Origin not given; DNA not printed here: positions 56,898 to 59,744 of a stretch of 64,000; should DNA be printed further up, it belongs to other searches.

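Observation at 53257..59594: Co-directional putative catabolic operon: M14 peptidase - amidohydrolase-2 - SDR - cupin - HIBADH-like dehydrogenase - small secreted protein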

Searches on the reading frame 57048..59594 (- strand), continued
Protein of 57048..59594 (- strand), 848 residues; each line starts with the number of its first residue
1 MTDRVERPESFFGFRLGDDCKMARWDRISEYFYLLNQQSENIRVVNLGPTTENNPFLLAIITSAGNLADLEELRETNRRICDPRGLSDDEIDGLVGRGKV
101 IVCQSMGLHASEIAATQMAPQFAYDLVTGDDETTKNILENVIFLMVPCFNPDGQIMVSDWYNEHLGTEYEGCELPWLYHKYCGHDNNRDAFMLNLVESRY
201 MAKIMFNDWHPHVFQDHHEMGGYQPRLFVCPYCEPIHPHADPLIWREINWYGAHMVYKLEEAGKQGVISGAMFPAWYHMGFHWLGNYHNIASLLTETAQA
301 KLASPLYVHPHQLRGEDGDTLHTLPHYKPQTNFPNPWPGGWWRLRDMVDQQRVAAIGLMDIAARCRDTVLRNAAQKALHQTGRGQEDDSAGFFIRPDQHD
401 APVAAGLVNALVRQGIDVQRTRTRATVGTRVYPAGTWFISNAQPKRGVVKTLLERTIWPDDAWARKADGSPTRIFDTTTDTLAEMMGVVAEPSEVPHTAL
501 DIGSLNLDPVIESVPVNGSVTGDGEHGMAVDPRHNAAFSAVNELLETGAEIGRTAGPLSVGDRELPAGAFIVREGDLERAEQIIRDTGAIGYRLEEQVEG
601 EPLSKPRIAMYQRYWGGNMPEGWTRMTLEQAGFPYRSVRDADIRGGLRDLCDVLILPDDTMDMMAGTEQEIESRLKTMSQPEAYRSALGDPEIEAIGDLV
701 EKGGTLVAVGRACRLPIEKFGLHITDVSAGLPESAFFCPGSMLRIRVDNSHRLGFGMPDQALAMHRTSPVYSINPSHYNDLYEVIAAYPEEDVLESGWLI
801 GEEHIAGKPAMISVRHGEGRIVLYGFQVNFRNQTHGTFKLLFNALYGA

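Call 59: fold_search(model_id=the predicted structure, library=pdb)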
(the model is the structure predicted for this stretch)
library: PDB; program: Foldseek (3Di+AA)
matches with E <= 10: 535; with E <= 0.001: 97
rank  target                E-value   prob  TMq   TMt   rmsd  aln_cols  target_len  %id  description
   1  4jqs_A                3.8e-07  1.00  0.19  0.56   5.9       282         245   13  Crystal structure of a Putative thua-like protein (BACUNI_01602) from Bacteroides uniformis ATCC 8492 at 2.30 A resolu (released 2013-05-08)
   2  8ibr                  4.0e-07  1.00  0.17  0.21  13.4       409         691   12  Crystal structure of GH42 beta-galactosidase BiBga42A from Bifidobacterium longum subspecies infantis in complex with gl (released 2023-06-07)
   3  8ibt_A                5.2e-07  1.00  0.16  0.19  13.5       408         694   13  Crystal structure of GH42 beta-galactosidase BiBga42A from Bifidobacterium longum subspecies infantis E318S mutant in  (released 2023-06-07)
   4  4pxy_A                9.0e-07  1.00  0.19  0.56   5.9       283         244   14  Crystal structure of a Putative thua-like protein (BACUNI_01602) from Bacteroides uniformis ATCC 8492 at 1.50 A resolu (released 2014-04-23)
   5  3tts_A                1.8e-06  1.00  0.17  0.21  10.4       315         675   10  Crystal structure of beta-galactosidase from Bacillus circulans sp. alkalophilus (released 2012-03-21)
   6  8ibt_B                2.5e-06  1.00  0.17  0.20  13.7       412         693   12  Crystal structure of GH42 beta-galactosidase BiBga42A from Bifidobacterium longum subspecies infantis E318S mutant in  (released 2023-06-07)
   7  2a9v_C                2.9e-06  1.00  0.18  0.62   5.7       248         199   12  Crystal structure of a putative gmp synthase subunit a protein (ta0944m) from thermoplasma acidophilum at 2.45 A resol (released 2005-08-02)
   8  2a9v_D                3.1e-06  1.00  0.18  0.64   5.4       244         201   13  Crystal structure of a putative gmp synthase subunit a protein (ta0944m) from thermoplasma acidophilum at 2.45 A resol (released 2005-08-02)
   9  2a9v_A                4.0e-06  1.00  0.18  0.61   5.8       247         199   12  Crystal structure of a putative gmp synthase subunit a protein (ta0944m) from thermoplasma acidophilum at 2.45 A resol (released 2005-08-02)
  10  5xb7_C                5.5e-06  1.00  0.16  0.20   7.8       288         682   13  GH42 alpha-L-arabinopyranosidase from Bifidobacterium animalis subsp. lactis Bl-04 (released 2017-11-01)
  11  8ibs_A                5.8e-06  1.00  0.18  0.21   6.2       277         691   14  Crystal structure of GH42 beta-galactosidase BiBga42A from Bifidobacterium longum subspecies infantis E160A/E318A muta (released 2023-06-07)
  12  4oif_B                5.8e-06  1.00  0.18  0.21   7.4       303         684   12  3D structure of Gan42B, a GH42 beta-galactosidase from G. (released 2015-02-04)
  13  5xb7_F                5.8e-06  1.00  0.16  0.20   7.6       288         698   13  GH42 alpha-L-arabinopyranosidase from Bifidobacterium animalis subsp. lactis Bl-04 (released 2017-11-01)
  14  5dfa_A                6.1e-06  1.00  0.17  0.21  13.8       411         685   11  3D structure of the E323A catalytic mutant of Gan42B, a GH42 beta-galactosidase from G. stearothermophilus (released 2015-12-09)
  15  5xb7_E                6.5e-06  1.00  0.17  0.20   7.3       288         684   14  GH42 alpha-L-arabinopyranosidase from Bifidobacterium animalis subsp. lactis Bl-04 (released 2017-11-01)
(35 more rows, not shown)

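Call 68: search_dna_similar(query=window:57048-59594:-, collection=plasmids, mode=protein, max_rows=12)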
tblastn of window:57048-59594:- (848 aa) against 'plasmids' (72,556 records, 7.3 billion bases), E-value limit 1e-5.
Records with a match: 12; places in all: 13; records where one place covers at least 80% of the query: 9.
Best place of each record, by identity: <60% 12.
By first word of the organism name: Novosphingobium 4; Pseudoalteromonas 2; Granulicella 1; Sphingobium 1; Streptomyces 1; Chondrinema 1; Gemmatirosa 1; Hymenobacter 1.
By predicted mobility (MOB-suite, as given by PLSDB): non-mobilizable 9; conjugative 2; mobilizable 1.
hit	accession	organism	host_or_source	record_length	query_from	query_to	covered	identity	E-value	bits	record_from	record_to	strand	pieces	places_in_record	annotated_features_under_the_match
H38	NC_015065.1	Granulicella tundricola MP5ACTX9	-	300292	4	845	99%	33.6%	6e-130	437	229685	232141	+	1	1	M14 metallopeptidase family protein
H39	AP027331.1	Sphingobium sp. TomTYG65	-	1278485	4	845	99%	33.2%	3e-141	470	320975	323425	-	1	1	peptidase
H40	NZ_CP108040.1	Streptomyces sp. NBC_00299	-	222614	4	846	99%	32.9%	9e-134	448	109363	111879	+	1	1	M14 metallopeptidase family protein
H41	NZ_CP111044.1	Chondrinema litorale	Seaweed,red alga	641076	2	847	100%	31.6%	7e-123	416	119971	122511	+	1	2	M14 metallopeptidase family protein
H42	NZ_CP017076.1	Novosphingobium resinovorum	single cell,soil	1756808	5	845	99%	28.4%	1e-80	292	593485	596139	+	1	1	none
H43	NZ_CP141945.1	Novosphingobium sp. RL4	Rheum palmatum L.,Single ...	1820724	5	845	99%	27.8%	2e-80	291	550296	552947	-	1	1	none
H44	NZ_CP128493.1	Novosphingobium resinovorum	pure cell culture,soil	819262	5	845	99%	27.5%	6e-88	314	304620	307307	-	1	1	M14 metallopeptidase family protein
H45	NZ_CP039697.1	Novosphingobium sp. EMRT-2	cell,freshwater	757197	1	845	100%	23.5%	8e-59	226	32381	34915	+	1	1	M14 family zinc carboxypeptidase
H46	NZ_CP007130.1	Gemmatirosa kalamazoonensis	-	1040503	5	768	90%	23.4%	9e-32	142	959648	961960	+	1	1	record has no annotation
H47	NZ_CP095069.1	Hymenobacter volaticus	single cell,air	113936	5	238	28%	29.9%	9e-16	90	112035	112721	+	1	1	none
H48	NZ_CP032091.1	Pseudoalteromonas donghaensis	cell culture,seawater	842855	8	238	27%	28.9%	2e-16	92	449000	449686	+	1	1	M14 family zinc carboxypeptidase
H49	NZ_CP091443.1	Pseudoalteromonas sp. CF6-2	sediment,South Sea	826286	8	238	27%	28.0%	7e-16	91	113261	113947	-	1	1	M14 family zinc carboxypeptidase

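Call 69: get_annotated_region(hit=H38, flank=5000)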
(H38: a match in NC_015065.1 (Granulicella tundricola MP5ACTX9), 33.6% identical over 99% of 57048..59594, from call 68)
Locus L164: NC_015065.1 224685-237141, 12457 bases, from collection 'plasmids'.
description: Granulicella tundricola MP5ACTX9 plasmid pACIX902, complete sequence
organism: Granulicella tundricola MP5ACTX9 (NCBI taxid 1198114)
taxonomy: Bacteria; Acidobacteriota; Terriglobia; Terriglobales; Acidobacteriaceae; Granulicella; Granulicella tundricola; Granulicella tundricola MP5ACTX9
host: -; source: -; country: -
typing (MOB-suite, as given by PLSDB): non-mobilizable; replicon rep_cluster_837
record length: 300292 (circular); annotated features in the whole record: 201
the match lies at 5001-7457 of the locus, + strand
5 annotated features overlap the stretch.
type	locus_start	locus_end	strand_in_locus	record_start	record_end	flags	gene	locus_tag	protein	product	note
CDS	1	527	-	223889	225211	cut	xylA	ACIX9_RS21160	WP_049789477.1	xylose isomerase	GO:0042732 - D-xylose metabolic process [Evidence IEA]; GO:0006098 - pentose-phosphate shunt [Evidence IEA]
CDS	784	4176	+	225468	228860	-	-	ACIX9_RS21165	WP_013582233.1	carboxypeptidase regulatory-like domain-containing protein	-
CDS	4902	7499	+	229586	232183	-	-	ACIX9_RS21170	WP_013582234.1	M14 metallopeptidase family protein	-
CDS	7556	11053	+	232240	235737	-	-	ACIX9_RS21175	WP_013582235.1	carboxypeptidase regulatory-like domain-containing protein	-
CDS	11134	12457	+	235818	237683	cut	-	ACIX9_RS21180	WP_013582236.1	S9 family peptidase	-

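Call 70: get_annotated_region(hit=H40, flank=5000)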
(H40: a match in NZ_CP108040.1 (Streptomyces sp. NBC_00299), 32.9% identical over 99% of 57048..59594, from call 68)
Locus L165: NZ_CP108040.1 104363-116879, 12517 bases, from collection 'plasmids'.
description: Streptomyces sp. NBC_00299 plasmid unnamed1, complete sequence
organism: Streptomyces sp. NBC_00299 (NCBI taxid 2975705)
taxonomy: Bacteria; Actinomycetota; Actinomycetes; Kitasatosporales; Streptomycetaceae; Streptomyces; Streptomyces sp. NBC 00299
host: -; source: -; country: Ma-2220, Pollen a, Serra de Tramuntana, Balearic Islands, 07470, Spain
typing (MOB-suite, as given by PLSDB): mobilizable; replicon rep_cluster_1910; relaxase MOBF
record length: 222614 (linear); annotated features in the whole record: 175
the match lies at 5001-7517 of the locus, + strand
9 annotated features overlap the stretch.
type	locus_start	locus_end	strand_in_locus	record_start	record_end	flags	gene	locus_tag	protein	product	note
CDS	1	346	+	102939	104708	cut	-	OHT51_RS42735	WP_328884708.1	hypothetical protein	-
CDS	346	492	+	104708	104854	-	-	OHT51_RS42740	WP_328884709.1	hypothetical protein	-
CDS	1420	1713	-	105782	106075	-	-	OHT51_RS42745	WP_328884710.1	hypothetical protein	-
CDS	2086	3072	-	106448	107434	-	-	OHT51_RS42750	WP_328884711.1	hypothetical protein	-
CDS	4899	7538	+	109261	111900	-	-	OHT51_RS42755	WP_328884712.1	M14 metallopeptidase family protein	-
CDS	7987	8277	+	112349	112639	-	-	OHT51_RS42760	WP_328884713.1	hypothetical protein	-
CDS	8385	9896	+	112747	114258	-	-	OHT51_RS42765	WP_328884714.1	amidase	-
CDS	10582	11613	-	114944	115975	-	-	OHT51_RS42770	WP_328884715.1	extracellular solute-binding protein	-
CDS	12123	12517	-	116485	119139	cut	-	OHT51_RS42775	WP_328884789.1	SpoIIE family protein phosphatase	-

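Call 71: get_annotated_region(hit=H41, flank=5000)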
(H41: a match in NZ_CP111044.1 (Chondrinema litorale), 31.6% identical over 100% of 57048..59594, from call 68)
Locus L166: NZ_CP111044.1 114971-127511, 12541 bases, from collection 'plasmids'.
description: Chondrinema litorale strain WSW3-B12 plasmid unnamed2, complete sequence
organism: Chondrinema litorale (NCBI taxid 2994555)
taxonomy: Bacteria; Bacteroidota; Cytophagia; Cytophagales; Flammeovirgaceae; Chondrinema; Chondrinema litorale
host: -; source: Seaweed,red alga; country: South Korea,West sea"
typing (MOB-suite, as given by PLSDB): non-mobilizable
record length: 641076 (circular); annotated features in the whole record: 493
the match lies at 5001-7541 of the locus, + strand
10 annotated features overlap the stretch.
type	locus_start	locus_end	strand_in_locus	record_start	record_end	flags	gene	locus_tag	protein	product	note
CDS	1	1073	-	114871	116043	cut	-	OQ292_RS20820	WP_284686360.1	YgeY family selenium metabolism-linked hydrolase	-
CDS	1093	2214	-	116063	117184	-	-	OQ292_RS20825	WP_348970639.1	diaminopropionate ammonia-lyase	-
CDS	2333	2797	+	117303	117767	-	-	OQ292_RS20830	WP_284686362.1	Lrp/AsnC family transcriptional regulator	-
CDS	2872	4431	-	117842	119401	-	-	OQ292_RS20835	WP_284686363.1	DUF5060 domain-containing protein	-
CDS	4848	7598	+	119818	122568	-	-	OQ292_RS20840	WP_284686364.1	M14 metallopeptidase family protein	-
CDS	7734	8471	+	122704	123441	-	-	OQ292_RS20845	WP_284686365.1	carboxypeptidase-like regulatory domain-containing protein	-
CDS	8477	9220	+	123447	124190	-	-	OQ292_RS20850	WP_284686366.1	carboxypeptidase-like regulatory domain-containing protein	-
CDS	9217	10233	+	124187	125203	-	-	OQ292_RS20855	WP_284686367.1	transglutaminase domain-containing protein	-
CDS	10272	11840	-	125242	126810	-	nadB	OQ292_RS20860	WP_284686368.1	L-aspartate oxidase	GO:0019363 - pyridine nucleotide biosynthetic process [Evidence IEA]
CDS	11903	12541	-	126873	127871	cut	nadA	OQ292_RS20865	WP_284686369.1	quinolinate synthase NadA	GO:0009435 - NAD biosynthetic process [Evidence IEA]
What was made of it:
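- Closest known: Large. Different: The cultured-organism homologues have about 33 extra N-terminal residues and sit with TonB-type receptor and peptidase genes (calls 69-71).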

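Call 83: search_protein_families(library=pfam, proteins=[L025:4804-6294:-, L025:6308-7438:-, L025:7902-9437:-], max_evalue=0.001)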
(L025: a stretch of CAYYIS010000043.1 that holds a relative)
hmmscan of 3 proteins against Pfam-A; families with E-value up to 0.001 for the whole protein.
L025:4804-6294:- (496 aa): 3 families
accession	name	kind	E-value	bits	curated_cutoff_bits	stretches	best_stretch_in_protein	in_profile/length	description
PF00884.28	Sulfatase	-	6.5e-45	154.2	25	1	6-369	1-301/301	Sulfatase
PF16347.10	SGSH_C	-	6.8e-06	26.8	29.3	0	324-400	8-82/154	N-sulphoglucosamine sulphohydrolase, C-terminal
PF01663.27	Phosphodiest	-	0.00012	22.3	23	0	260-294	186-220/342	Type I phosphodiesterase / nucleotide pyrophosphatase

L025:6308-7438:- (376 aa): 2 families
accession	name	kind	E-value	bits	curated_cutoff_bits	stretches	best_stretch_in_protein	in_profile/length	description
PF13378.12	MR_MLE_C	-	1e-63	215.4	29.4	1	133-362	2-217/219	Enolase C-terminal domain-like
PF02746.21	MR_MLE_N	-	4.9e-15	56.2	22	1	20-115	25-117/117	Mandelate racemase / muconate lactonizing enzyme, N-terminal domain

L025:7902-9437:- (511 aa): 3 families
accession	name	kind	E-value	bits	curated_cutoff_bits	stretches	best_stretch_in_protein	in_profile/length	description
PF00884.28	Sulfatase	-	2.5e-43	148.9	25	1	4-344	1-298/301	Sulfatase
PF16347.10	SGSH_C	-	1.1e-16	61.8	29.3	1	295-447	1-149/154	N-sulphoglucosamine sulphohydrolase, C-terminal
PF01663.27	Phosphodiest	-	1.4e-09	38.5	23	0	261-292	190-221/342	Type I phosphodiesterase / nucleotide pyrophosphatase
